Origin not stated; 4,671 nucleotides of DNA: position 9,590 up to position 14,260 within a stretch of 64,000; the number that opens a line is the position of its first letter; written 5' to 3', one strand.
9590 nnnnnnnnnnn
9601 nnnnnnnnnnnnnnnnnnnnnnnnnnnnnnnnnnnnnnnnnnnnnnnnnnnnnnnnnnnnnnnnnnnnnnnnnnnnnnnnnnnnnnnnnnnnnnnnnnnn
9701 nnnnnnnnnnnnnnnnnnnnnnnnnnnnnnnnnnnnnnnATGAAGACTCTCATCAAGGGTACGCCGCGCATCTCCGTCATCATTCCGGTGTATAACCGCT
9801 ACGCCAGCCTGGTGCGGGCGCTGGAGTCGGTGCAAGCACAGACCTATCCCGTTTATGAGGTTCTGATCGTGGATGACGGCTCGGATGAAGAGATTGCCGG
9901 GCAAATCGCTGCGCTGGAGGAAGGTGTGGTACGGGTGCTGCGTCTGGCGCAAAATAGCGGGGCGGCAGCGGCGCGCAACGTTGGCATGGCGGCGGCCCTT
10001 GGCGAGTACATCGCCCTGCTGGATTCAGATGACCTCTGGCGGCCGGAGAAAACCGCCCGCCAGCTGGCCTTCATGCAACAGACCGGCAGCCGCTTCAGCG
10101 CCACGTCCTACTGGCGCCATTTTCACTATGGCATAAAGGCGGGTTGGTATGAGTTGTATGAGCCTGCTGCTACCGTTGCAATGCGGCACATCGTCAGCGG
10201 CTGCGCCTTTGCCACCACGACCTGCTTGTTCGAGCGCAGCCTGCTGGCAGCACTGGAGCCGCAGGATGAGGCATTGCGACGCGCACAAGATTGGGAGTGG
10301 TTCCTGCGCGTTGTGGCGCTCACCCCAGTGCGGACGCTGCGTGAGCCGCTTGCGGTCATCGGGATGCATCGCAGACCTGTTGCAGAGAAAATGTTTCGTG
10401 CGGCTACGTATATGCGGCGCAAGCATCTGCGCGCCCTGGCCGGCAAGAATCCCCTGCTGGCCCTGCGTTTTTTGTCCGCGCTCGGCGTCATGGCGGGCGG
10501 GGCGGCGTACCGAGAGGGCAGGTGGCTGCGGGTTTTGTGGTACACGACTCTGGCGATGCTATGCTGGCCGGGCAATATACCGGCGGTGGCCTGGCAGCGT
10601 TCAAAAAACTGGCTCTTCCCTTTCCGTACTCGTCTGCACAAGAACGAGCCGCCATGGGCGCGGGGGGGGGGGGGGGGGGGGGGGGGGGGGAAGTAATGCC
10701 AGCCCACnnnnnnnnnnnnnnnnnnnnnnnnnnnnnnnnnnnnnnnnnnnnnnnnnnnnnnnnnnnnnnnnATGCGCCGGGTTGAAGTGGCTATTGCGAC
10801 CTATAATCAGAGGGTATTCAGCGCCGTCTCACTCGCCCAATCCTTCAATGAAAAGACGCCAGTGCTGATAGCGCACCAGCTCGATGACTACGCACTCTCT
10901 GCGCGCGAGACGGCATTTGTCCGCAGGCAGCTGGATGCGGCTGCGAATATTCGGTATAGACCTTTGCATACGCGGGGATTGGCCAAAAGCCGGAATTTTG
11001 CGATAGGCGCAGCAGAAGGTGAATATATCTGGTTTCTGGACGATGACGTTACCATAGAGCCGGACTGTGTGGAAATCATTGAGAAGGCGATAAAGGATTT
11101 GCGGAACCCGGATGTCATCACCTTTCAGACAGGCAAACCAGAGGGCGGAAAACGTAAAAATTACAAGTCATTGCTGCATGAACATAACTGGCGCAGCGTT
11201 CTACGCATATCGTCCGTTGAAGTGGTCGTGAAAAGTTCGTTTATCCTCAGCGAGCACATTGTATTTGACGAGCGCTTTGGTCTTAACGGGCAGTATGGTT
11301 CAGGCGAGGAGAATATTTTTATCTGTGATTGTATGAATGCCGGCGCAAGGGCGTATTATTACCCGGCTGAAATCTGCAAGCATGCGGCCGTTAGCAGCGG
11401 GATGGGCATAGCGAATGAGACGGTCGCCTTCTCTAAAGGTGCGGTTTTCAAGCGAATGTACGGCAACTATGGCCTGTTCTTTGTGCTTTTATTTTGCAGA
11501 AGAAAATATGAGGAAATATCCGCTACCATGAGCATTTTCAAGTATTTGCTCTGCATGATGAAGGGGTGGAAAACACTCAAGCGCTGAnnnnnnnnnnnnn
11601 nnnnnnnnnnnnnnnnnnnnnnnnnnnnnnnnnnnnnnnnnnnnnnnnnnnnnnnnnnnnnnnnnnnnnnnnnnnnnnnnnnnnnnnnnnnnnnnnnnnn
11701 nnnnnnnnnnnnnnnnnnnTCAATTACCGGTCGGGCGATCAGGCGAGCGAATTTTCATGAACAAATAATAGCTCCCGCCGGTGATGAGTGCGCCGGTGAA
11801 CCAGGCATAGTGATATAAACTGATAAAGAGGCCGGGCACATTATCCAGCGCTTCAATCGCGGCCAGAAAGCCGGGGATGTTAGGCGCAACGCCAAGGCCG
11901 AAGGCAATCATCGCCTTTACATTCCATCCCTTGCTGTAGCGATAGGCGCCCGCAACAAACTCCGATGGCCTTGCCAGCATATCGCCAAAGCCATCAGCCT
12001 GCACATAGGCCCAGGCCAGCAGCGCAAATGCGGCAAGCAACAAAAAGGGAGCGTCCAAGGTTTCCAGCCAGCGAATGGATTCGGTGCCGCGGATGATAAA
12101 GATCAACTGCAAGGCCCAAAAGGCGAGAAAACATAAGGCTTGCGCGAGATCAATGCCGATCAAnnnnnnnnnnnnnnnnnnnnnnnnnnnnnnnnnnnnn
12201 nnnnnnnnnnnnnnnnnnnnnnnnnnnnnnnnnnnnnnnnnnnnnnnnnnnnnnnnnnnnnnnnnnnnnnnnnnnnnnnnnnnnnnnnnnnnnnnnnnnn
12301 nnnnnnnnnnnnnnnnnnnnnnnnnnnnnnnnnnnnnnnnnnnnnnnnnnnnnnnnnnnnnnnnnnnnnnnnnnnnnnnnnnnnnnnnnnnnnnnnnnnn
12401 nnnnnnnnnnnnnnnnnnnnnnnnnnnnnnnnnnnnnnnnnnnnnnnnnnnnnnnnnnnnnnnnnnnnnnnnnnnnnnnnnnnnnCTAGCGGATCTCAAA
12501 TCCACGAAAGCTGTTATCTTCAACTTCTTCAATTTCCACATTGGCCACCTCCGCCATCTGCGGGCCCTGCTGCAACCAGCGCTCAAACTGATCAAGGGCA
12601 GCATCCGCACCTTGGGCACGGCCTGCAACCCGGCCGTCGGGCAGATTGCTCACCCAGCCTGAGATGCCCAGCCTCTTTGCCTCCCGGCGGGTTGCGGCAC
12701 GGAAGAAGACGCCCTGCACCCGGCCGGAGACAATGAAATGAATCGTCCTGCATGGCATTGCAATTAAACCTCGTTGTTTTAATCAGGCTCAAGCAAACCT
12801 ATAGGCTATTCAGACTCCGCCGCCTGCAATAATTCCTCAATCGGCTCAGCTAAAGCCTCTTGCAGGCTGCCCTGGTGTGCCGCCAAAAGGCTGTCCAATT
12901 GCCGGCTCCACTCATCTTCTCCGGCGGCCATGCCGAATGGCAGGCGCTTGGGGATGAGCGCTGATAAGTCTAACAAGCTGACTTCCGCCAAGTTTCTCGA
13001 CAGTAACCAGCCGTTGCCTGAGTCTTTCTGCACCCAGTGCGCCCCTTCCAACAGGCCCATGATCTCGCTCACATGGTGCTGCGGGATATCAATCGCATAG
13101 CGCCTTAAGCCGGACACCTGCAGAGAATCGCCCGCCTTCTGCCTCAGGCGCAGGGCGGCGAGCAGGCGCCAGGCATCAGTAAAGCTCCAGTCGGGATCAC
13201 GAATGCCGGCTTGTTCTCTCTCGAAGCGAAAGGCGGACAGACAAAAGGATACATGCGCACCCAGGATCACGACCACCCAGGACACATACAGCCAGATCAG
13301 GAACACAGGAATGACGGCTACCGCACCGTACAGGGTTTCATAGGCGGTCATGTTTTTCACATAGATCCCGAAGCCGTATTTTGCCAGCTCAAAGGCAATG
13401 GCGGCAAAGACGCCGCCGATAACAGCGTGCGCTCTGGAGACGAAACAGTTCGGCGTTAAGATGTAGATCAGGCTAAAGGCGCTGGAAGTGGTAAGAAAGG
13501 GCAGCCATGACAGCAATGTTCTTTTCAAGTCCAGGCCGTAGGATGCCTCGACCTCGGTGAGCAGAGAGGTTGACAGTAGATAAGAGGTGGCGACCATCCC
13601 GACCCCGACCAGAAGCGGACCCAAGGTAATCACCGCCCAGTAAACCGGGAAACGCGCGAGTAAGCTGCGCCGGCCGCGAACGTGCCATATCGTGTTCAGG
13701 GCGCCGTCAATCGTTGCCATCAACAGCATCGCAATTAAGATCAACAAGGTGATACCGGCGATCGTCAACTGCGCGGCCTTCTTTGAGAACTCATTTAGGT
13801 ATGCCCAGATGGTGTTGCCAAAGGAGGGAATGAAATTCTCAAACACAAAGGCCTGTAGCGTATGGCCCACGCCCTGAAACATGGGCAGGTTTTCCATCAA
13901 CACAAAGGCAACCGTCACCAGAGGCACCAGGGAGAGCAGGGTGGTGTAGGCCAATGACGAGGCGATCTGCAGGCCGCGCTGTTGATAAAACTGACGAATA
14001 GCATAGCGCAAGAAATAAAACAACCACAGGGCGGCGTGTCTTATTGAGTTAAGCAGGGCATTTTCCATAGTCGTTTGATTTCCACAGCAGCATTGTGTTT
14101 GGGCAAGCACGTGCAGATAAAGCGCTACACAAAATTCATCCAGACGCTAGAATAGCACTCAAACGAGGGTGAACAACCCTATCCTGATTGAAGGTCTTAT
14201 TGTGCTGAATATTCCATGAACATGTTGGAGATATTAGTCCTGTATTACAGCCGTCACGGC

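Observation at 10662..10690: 29-nt poly-G tract at the junction of two GT2 glycosyltransferase genes (phase-variation switch candidate)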

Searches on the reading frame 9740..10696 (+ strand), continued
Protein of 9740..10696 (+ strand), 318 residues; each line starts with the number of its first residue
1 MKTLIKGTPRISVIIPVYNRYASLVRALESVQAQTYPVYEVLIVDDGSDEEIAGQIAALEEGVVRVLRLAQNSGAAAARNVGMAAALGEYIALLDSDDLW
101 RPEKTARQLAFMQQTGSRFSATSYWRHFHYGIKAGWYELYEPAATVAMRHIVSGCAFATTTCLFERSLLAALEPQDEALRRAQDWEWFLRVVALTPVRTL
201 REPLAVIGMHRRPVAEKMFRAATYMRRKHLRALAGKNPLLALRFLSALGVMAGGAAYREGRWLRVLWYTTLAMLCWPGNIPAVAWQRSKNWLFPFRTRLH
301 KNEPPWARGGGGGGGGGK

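Call 50: predict_structure(alignment_id=A1)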
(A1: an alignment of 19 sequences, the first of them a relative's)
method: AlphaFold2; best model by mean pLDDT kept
length: 318 residues; sequences in the alignment: 19
mean_pLDDT: 88.8   pTM: 0.87
mean pLDDT of the five models: 88.8, 88.4, 87.6, 87.2, 86.2
residues with pLDDT >= 90: 237; 70-90: 37; 50-70: 30; < 50: 14
segments of 3 or more residues with pLDDT < 50: 295-298, 310-318
pLDDT, mean of each block of 10 residues (from residue 1): 72 98 97 96 98 98 97 97 98 97 97 98 87 71 93 91 97 93 94 96 92 84 96 97 96 91 94 91 75 52 58 40
secondary structure, 60 per line:
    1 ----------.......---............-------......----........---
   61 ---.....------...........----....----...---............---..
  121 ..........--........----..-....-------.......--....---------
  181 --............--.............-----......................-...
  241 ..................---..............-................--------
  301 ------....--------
elements in order: E11-17 H21-32 E40-45 H50-57 E64-68 H75-85 E90-93 E98-100 H104-115 E119-130 E133-140 H148-151 E162-165 H168-171 H183-194 E197-209 H215-236 H238-258 H262-275 H277-292 H307-310

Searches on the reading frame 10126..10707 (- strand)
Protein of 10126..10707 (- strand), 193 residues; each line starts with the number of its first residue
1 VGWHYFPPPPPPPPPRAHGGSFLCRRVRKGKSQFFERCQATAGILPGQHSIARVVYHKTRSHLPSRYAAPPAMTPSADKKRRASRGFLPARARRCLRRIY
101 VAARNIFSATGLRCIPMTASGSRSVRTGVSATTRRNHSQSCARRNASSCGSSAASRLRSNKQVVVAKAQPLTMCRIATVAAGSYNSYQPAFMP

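Call 52: search_protein_families(library=pfam, proteins=[window:10126-10707:-], max_evalue=1)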
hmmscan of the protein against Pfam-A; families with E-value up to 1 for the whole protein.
window:10126-10707:- (193 aa): 2 families
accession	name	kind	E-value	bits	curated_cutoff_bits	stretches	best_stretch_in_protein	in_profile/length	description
PF19932.4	DUF6395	-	0.13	12.7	25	0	21-67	101-147/174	Family of unknown function (DUF6395)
PF17640.7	UL17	-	0.3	11.6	25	1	49-85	30-66/102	Uncharacterized UL17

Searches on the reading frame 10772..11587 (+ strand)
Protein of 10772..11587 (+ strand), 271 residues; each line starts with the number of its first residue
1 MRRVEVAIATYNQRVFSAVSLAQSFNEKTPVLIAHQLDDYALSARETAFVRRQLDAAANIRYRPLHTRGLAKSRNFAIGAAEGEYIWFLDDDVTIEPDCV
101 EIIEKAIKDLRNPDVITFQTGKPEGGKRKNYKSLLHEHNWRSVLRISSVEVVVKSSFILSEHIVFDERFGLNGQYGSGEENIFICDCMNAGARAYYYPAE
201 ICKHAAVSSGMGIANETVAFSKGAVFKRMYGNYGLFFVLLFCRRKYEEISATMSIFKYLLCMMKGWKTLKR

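Call 7: search_protein_families(library=pfam, proteins=[window:10772-11587:+], max_evalue=0.01)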
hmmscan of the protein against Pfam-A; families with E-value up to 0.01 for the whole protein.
window:10772-11587:+ (271 aa): 2 families
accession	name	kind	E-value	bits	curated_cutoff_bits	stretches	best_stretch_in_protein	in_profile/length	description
PF00535.33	Glycos_transf_2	-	7.5e-12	45.9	23.3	1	54-133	45-129/168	Glycosyl transferase family 2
PF10111.15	Glyco_tranf_2_2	-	0.00066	19.7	27.3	1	58-110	55-111/276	Glycosyltransferase like family 2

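Call 8: search_protein_families(library=ncbifam, proteins=[window:10772-11587:+], max_evalue=0.01)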
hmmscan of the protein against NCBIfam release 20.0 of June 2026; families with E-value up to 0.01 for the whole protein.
window:10772-11587:+ (271 aa): 5 families
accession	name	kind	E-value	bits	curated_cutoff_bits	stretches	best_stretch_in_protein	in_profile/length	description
NF038299.1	EPS_HpsN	equivalog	6.5e-09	35.2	425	1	4-108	3-107/317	hormogonium polysaccharide biosynthesis glycosyltransferase HpsN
NF041875.1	EPS_EpsD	equivalog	4.4e-06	26.3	370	1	44-101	41-98/325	exopolysaccharide biosynthesis glycosyltransferase EpsD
NF038302.1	EPS_HpsE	equivalog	1.9e-05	23.8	300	1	53-101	57-105/307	hormogonium polysaccharide biosynthesis glycosyltransferase HpsE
TIGR03965.1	mycofact_glyco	equivalog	0.00068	18.6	280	1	44-205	118-281/467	mycofactocin biosynthesis glycosyltransferase MftF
NF050050.1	ProtGlycPglI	equivalog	0.0061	16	500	0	6-105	6-106/306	GalNAc(5)-diNAcBac-PP-undecaprenol beta-1,3-glucosyltransferase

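Call 9: find_encoding_contigs(protein=window:10772-11587:+, flank=3000, max_places=10)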
Protein window:10772-11587:+ (271 aa): no gene with exactly this product is on record in the collection.

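Call 16: find_homologous_proteins(query=window:10772-11587:+, max_evalue=0.00001)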
Query window:10772-11587:+ (271 aa): 18 proteins with E <= 0.00001 among 839 candidates.
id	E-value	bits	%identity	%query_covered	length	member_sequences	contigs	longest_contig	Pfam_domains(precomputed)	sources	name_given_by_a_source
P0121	2.0e-179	613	100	100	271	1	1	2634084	PF00535.33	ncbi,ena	-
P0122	2.2e-23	101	29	84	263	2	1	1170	PF00535.33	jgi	jgi:hypothetical protein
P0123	4.5e-23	100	28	88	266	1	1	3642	PF00535.33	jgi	jgi:glycosyltransferase involved in cell wall biosynthesis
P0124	9.1e-17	80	33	85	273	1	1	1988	PF00535.33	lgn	-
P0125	1.2e-16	79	29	75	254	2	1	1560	PF00535.33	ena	-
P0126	2.3e-16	78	29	75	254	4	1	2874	PF00535.33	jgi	jgi:glycosyltransferase involved in cell wall biosynthesis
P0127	3.3e-16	78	29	75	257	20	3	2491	PF00535.33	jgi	jgi:glycosyltransferase involved in cell wall biosynthesis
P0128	7.8e-16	77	32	69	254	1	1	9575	PF00535.33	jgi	jgi:hypothetical protein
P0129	1.4e-15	76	31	74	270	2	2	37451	PF00535.33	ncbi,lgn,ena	-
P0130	4.3e-15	74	36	67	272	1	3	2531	PF00535.33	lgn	-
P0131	4.1e-13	68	29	75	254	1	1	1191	PF00535.33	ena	-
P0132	2.3e-12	65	32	63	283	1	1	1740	PF00535.33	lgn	-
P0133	1.5e-11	63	28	81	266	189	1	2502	PF00535.33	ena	-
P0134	1.2e-10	60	27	70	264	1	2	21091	PF00535.33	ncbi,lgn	-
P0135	1.3e-10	60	29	78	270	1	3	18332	PF00535.33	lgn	-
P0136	2.5e-8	52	29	89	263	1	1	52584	PF00535.33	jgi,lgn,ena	-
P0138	1.9e-7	49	26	79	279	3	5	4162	PF10111.15,PF13641.13,PF00535.33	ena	-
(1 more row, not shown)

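Call 29: find_encoding_contigs(protein=P0129, flank=4000, max_places=3)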
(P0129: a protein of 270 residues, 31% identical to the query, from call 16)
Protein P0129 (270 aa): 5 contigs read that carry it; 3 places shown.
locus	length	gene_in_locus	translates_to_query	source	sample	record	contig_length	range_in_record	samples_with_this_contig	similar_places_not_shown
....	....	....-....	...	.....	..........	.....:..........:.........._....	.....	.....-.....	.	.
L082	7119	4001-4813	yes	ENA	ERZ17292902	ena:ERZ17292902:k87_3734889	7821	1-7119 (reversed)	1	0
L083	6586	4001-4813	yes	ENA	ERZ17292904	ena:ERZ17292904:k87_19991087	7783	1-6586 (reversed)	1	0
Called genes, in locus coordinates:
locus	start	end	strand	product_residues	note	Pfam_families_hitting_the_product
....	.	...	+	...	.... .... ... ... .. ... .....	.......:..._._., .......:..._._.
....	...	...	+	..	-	-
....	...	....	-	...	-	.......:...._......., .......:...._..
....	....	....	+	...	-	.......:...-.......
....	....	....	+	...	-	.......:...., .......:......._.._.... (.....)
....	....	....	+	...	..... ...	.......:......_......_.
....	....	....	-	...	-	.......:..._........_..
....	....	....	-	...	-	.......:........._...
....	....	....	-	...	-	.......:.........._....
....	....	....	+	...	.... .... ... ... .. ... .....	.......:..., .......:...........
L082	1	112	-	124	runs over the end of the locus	-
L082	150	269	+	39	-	-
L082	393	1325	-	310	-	PF08331:QueG_DUF1730, PF13484:Fer4_16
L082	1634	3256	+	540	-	PF00501:AMP-binding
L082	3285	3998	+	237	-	PF00899:ThiF, PF03435:Sacchrp_dh_NADP (faint)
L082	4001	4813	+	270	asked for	PF00535:Glycos_transf_2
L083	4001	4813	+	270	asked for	PF00535:Glycos_transf_2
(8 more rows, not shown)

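Call 30: find_encoding_contigs(protein=P0123, flank=4000, max_places=3)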
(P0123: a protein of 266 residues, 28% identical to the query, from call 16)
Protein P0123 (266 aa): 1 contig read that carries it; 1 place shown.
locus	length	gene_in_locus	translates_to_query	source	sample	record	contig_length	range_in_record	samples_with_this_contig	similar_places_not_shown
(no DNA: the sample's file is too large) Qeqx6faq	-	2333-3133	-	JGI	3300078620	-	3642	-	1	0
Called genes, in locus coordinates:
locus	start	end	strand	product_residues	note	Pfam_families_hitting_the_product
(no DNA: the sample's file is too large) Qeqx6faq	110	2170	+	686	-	-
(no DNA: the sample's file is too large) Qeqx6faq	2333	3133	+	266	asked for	PF00535:Glycos_transf_2 (weak)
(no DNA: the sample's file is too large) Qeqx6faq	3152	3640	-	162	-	?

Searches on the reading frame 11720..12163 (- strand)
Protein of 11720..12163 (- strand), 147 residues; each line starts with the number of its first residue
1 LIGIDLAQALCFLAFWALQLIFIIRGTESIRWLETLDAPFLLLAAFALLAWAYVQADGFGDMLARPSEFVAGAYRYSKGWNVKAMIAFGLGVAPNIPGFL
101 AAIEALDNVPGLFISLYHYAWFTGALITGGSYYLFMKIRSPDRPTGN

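Call 7: search_protein_families(library=pfam, proteins=[window:11720-12163:-], max_evalue=0.01)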
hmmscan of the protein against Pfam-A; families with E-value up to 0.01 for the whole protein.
window:11720-12163:- (147 aa): 1 family
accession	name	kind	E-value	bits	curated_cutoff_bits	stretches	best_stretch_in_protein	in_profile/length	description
PF02133.21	Transp_cyt_pur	-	2e-15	57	23.5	2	3-70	132-198/440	Permease for cytosine/purines, uracil, thiamine, allantoin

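Call 8: search_protein_families(library=ncbifam, proteins=[window:11720-12163:-], max_evalue=0.01)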
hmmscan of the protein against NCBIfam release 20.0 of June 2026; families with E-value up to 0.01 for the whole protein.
window:11720-12163:- (147 aa): 2 families
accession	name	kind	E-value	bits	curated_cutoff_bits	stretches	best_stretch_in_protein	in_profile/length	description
TIGR00800.1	ncs1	subfamily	4.1e-10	39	353.1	1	3-67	137-201/447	NCS1 family nucleobase:cation symporter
NF008476.1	PRK11375.1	equivalog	5.5e-05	22.1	620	1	1-65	146-210/467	allantoin permease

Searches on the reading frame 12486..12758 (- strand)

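Call 7: search_protein_families(library=pfam, proteins=[window:12486-12758:-], max_evalue=0.01)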
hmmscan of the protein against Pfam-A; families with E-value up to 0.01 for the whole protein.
window:12486-12758:- (90 aa): 1 family
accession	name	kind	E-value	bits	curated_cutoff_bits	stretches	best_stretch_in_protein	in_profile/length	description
PF00708.24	Acylphosphatase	-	2.4e-27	95.5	22.5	1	7-89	2-85/85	Acylphosphatase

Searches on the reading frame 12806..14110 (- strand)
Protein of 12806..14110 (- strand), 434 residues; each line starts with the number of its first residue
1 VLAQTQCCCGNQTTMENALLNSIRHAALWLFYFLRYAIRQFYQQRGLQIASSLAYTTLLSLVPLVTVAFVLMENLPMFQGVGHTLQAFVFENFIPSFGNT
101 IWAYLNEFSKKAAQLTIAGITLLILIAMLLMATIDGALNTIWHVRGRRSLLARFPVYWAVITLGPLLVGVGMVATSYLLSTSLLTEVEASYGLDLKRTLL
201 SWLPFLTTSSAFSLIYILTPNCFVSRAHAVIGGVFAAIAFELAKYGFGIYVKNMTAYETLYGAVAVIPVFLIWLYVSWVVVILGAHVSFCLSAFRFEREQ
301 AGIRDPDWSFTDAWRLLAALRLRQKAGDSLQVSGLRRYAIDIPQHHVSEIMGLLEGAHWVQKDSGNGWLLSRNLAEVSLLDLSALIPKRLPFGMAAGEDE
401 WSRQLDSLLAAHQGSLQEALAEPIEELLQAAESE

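Call 7: search_protein_families(library=pfam, proteins=[window:12806-14110:-], max_evalue=0.01)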
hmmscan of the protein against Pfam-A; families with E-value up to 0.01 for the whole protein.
window:12806-14110:- (434 aa): 2 families
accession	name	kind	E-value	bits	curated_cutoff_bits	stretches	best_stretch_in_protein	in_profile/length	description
PF03631.20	Virul_fac_BrkB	-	1.8e-53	182.3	33.7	1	44-292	3-256/259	Virulence factor BrkB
PF02082.26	Rrf2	-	0.00019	22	30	1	327-394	21-89/132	Iron-dependent Transcriptional regulator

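Call 40: find_related_loci(query=window:12806-14110:-, collection=metagenome_contigs, flank=8000)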
Query window:12806-14110:- (434 aa) in metagenome_contigs; peptide patterns used: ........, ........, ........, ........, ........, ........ (x = any residue, [..] = any of these).
92 stretches matched a pattern; 13 encode a relative of the query (tblastn E <= 1e-3); 13 distinct loci.
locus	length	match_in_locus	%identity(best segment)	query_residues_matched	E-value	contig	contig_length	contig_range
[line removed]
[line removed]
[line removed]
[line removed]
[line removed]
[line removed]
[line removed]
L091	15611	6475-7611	35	39-422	9e-59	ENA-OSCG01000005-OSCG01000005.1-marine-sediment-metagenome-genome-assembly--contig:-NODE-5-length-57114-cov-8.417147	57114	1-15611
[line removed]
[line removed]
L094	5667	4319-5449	33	39-420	9e-55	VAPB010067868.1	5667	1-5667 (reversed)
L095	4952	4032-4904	38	39-337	5e-54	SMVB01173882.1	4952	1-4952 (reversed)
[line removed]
